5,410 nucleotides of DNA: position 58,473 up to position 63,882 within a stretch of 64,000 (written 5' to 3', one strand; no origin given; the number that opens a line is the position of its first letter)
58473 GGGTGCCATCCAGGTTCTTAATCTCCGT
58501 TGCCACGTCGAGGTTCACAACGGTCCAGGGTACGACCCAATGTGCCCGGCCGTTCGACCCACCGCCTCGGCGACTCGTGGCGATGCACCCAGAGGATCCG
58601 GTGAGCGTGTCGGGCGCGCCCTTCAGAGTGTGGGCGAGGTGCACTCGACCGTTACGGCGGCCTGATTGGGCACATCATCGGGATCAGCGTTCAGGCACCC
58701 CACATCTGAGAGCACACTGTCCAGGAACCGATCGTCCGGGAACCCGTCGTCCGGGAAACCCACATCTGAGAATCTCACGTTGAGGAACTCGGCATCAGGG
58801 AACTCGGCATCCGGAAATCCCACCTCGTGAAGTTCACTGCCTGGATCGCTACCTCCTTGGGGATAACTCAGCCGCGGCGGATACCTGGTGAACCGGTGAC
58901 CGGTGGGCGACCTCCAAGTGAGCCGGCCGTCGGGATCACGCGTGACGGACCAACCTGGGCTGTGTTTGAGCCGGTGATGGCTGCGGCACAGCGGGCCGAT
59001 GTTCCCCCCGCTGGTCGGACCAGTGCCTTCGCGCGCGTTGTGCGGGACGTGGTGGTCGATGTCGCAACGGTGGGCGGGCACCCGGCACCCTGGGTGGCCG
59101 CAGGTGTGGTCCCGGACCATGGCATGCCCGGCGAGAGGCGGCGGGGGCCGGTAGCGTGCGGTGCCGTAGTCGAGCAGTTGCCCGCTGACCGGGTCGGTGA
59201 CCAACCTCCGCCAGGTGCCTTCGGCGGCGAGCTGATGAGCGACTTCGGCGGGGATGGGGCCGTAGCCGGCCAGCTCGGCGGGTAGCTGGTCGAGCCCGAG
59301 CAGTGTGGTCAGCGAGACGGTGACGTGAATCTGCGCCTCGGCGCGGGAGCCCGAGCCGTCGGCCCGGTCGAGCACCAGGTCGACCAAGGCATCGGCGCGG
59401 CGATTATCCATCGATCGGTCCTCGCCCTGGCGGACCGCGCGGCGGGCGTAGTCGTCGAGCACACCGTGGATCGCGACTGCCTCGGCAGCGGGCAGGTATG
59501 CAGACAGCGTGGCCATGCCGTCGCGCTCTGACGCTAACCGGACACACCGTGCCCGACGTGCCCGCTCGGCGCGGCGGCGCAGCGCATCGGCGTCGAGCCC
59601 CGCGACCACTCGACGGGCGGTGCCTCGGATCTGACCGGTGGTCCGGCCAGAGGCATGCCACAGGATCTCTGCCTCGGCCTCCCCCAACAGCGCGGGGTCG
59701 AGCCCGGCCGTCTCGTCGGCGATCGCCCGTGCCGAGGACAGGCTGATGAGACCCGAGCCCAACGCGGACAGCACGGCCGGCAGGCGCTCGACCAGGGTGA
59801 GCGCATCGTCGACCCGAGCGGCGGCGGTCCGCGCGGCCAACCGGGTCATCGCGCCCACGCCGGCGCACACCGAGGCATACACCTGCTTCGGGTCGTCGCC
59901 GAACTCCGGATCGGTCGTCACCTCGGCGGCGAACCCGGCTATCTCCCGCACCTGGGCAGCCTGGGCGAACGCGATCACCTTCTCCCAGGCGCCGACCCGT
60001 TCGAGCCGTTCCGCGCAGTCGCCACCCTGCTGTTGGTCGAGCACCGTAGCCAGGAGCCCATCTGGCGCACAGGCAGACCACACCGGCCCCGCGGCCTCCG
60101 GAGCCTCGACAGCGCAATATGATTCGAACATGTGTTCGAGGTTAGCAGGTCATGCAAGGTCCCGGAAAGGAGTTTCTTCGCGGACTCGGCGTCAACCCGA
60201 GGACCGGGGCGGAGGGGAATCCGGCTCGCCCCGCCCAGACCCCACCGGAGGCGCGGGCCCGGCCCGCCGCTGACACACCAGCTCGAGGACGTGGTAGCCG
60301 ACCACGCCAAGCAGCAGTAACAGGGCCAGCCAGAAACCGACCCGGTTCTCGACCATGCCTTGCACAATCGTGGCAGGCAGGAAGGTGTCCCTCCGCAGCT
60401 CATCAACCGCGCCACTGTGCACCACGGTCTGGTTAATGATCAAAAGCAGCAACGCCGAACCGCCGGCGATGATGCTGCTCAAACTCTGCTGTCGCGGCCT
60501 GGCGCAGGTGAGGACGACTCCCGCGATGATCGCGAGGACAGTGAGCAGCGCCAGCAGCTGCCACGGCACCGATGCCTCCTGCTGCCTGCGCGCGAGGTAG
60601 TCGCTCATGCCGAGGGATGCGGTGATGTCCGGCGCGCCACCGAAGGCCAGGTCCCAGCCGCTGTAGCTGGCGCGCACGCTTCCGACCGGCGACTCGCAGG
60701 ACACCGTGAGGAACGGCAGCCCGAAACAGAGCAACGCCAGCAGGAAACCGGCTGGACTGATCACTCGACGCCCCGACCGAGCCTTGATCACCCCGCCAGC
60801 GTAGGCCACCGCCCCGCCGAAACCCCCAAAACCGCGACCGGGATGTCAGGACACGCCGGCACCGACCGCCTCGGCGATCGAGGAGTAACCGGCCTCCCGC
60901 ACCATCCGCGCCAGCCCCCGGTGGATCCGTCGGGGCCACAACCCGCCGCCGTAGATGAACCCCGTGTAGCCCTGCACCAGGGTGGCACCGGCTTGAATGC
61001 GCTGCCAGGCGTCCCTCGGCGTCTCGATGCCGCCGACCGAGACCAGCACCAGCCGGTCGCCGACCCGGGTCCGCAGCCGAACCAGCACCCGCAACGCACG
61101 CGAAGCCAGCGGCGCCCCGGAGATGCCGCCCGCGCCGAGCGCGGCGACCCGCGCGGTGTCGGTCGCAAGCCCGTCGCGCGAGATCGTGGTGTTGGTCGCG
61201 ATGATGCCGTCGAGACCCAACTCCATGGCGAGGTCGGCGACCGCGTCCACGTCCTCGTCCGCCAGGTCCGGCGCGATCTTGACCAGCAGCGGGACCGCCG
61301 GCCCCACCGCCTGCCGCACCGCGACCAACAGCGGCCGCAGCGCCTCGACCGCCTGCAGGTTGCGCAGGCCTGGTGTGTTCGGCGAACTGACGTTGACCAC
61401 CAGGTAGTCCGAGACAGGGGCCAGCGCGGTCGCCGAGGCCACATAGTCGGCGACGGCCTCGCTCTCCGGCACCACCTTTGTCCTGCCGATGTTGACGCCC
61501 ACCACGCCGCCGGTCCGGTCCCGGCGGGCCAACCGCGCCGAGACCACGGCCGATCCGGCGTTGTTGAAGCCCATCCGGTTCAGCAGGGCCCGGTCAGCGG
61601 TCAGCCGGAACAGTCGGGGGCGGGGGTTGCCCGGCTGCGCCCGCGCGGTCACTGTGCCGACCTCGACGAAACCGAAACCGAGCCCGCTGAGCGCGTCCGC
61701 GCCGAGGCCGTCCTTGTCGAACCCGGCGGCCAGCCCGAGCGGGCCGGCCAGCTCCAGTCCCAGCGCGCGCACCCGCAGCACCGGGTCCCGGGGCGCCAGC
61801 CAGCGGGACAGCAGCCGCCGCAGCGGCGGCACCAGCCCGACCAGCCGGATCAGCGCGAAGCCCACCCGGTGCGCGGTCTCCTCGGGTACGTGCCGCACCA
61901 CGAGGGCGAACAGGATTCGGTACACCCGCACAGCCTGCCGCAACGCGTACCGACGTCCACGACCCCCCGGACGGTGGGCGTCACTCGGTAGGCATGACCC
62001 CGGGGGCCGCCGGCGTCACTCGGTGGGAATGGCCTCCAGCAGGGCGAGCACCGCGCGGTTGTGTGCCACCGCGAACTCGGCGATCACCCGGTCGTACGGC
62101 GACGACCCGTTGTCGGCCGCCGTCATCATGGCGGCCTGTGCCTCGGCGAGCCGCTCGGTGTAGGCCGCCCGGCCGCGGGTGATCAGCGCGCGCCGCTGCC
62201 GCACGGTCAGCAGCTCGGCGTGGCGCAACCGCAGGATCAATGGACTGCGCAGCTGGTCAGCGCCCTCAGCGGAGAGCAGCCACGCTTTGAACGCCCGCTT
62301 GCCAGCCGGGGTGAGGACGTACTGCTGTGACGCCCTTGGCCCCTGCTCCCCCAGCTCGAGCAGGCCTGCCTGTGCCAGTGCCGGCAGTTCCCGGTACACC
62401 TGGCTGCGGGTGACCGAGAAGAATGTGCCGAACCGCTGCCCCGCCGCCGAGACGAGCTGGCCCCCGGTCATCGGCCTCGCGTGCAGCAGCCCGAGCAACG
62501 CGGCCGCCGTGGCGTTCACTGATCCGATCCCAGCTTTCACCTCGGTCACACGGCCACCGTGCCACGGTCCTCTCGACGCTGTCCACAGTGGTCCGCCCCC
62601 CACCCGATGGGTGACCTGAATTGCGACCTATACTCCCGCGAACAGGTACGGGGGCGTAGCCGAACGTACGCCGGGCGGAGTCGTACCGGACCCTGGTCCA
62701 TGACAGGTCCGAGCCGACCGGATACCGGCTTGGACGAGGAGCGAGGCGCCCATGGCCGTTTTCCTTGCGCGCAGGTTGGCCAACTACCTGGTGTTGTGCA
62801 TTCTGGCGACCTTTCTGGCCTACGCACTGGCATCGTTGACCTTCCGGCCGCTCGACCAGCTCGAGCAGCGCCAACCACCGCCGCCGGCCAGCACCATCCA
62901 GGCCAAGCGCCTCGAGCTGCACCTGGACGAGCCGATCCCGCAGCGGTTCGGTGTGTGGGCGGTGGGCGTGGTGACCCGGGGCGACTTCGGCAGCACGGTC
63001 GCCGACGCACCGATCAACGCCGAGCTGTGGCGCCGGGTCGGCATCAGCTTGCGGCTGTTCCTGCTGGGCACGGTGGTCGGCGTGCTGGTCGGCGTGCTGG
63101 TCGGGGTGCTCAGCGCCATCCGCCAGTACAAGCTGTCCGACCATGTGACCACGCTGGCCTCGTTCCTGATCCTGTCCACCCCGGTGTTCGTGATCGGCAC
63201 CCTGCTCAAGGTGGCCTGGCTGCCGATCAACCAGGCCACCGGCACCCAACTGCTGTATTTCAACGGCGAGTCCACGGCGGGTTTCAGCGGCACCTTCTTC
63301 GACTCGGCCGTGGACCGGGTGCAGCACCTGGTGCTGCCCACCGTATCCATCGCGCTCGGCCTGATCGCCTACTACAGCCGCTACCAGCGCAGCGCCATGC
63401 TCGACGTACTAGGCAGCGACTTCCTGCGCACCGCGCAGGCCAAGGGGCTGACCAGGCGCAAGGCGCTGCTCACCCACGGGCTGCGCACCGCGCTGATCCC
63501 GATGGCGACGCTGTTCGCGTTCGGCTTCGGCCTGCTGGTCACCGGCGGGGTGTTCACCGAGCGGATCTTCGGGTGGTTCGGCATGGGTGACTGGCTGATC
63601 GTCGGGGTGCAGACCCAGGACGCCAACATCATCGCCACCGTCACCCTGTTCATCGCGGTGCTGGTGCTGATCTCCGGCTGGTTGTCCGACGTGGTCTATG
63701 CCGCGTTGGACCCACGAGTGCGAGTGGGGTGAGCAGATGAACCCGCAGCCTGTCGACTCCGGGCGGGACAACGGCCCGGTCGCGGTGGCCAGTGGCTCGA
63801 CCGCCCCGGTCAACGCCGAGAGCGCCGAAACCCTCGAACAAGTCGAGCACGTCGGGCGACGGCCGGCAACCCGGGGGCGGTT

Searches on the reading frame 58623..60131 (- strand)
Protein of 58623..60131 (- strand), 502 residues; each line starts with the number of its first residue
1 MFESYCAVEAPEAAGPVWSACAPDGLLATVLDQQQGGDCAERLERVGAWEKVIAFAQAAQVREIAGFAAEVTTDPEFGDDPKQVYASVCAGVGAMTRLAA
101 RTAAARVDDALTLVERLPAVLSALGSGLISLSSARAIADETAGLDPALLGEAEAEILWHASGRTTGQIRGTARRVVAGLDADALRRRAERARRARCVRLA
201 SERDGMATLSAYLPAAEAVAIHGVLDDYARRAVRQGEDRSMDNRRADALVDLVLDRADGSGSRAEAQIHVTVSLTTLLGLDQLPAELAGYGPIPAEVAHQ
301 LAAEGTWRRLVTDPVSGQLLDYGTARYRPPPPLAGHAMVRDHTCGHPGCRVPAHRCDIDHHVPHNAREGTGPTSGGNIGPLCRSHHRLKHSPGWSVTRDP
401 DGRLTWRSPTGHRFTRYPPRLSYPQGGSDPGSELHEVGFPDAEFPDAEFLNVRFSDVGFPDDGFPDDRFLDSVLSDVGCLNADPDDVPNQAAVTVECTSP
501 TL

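Call 57: search_protein_families(library=pfam, proteins=[window:58623-60131:-], max_evalue=0.00001)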
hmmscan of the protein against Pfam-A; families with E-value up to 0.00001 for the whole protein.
window:58623-60131:- (502 aa): 1 family
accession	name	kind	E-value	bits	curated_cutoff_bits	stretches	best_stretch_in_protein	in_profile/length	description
PF02720.22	DUF222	-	1.3e-25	90.9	24.4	1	62-341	12-306/306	Domain of unknown function (DUF222)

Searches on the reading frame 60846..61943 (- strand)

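Call 58: search_protein_families(library=ncbifam, proteins=[window:60846-61943:-], max_evalue=0.00001)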
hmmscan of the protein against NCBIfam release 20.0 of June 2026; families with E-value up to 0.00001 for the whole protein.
window:60846-61943:- (365 aa): 15 families
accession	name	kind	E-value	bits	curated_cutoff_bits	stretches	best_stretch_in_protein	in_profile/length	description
NF003648.0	PRK05286.2-1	equivalog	3.2e-168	559.2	433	1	6-363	2-355/360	quinone-dependent dihydroorotate dehydrogenase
NF003652.0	PRK05286.2-5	equivalog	2.3e-121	405.3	267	1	9-356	9-352/353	quinone-dependent dihydroorotate dehydrogenase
TIGR01036.1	pyrD_sub2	equivalog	5.3e-121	403.7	200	1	16-362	8-353/356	dihydroorotate dehydrogenase (quinone)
NF003645.0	PRK05286.1-2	equivalog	1.3e-113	379.6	366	1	11-363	8-354/359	quinone-dependent dihydroorotate dehydrogenase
NF003650.0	PRK05286.2-3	equivalog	9.1e-110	367.2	477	1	48-363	65-388/393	quinone-dependent dihydroorotate dehydrogenase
NF003651.0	PRK05286.2-4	equivalog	8.4e-108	360.3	448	1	5-362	7-374/377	quinone-dependent dihydroorotate dehydrogenase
NF003646.0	PRK05286.1-4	equivalog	1.2e-94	316.9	457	1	19-335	13-327/341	quinone-dependent dihydroorotate dehydrogenase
NF003649.0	PRK05286.2-2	equivalog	8.4e-87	291.4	505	1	18-363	12-349/351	quinone-dependent dihydroorotate dehydrogenase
NF003644.0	PRK05286.1-1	equivalog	6.3e-82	275.3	418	1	16-333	10-325/336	quinone-dependent dihydroorotate dehydrogenase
NF003647.0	PRK05286.1-5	equivalog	2.9e-55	187.5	619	1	8-361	2-351/354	quinone-dependent dihydroorotate dehydrogenase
NF005574.0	PRK07259.1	equivalog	6.5e-25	87.7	269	1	56-362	5-301/304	dihydroorotate dehydrogenase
TIGR01037.2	pyrD_sub1_fam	subfamily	1.7e-22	79.9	270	1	56-362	1-298/300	dihydroorotate dehydrogenase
NF041011.1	dihydoor_dh_Arch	equivalog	6.3e-19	68.2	330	1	89-364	34-288/289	dihydroorotate dehydrogenase PyrD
NF002702.0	PRK02506.1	equivalog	3.6e-16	59.2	301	1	97-361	46-307/313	dihydroorotate oxidase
NF006183.0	PRK08318.1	equivalog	2.2e-10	39.9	335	1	215-364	167-320/422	NAD-dependent dihydropyrimidine dehydrogenase subunit PreA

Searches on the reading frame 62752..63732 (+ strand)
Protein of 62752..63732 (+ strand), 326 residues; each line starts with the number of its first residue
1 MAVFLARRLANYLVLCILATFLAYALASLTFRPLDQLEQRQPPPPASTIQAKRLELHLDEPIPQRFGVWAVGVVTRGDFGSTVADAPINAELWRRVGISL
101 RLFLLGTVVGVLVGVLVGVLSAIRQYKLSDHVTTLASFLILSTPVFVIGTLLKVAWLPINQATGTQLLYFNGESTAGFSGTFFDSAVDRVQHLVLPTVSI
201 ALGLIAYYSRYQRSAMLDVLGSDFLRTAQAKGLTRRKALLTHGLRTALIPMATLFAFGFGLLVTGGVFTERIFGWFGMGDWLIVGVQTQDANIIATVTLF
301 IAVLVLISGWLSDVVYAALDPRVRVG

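Call 58: search_protein_families(library=ncbifam, proteins=[window:62752-63732:+], max_evalue=0.00001)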
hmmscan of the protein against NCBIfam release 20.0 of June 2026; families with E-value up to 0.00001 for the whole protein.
window:62752-63732:+ (326 aa): 12 families
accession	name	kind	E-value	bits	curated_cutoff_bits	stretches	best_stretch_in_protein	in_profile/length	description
NF045470.1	Opp2B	equivalog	1.9e-53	181.6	350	1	10-324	3-300/300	nickel ABC transporter permease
NF045472.1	Opp4B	equivalog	2.2e-50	171.8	450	1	1-324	1-319/319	oligopeptide ABC transporter permease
NF045471.1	Opp3B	equivalog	2.1e-47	162.1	480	1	2-325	2-304/308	oligopeptide ABC transporter permease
NF045469.1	Opp1B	equivalog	3.5e-45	154.8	380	2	185-324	169-307/307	nickel/cobalt ABC transporter permease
TIGR02789.1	nickel_nikB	equivalog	8.7e-41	140.3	447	1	1-324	1-307/314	nickel ABC transporter permease subunit NikB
NF008161.0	PRK10914.1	equivalog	1e-38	133.3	590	1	54-324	54-336/339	dipeptide ABC transporter permease DppB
NF011661.0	PRK15081.1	equivalog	5.1e-38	131.3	463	1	46-324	45-304/306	glutathione ABC transporter permease GsiC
NF007677.0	PRK10352.1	equivalog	4.2e-37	127.9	433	2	190-325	173-308/314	nickel ABC transporter permease subunit NikB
NF007008.0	PRK09471.1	equivalog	2.7e-36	125.6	388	1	5-324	5-305/306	oligopeptide ABC transporter permease OppB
NF011690.0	PRK15110.1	equivalog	3.4e-25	89.1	432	1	68-321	46-311/321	putrescine export ABC transporter permease SapB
NF043081.1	MMSYN1_0165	equivalog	1.2e-23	83.8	350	1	72-325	152-386/388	oligopeptide ABC transporter permease OppB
NF011712.0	PRK15133.1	subfamily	1.1e-14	54.1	445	1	58-323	95-359/364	microcin C ABC transporter permease YejB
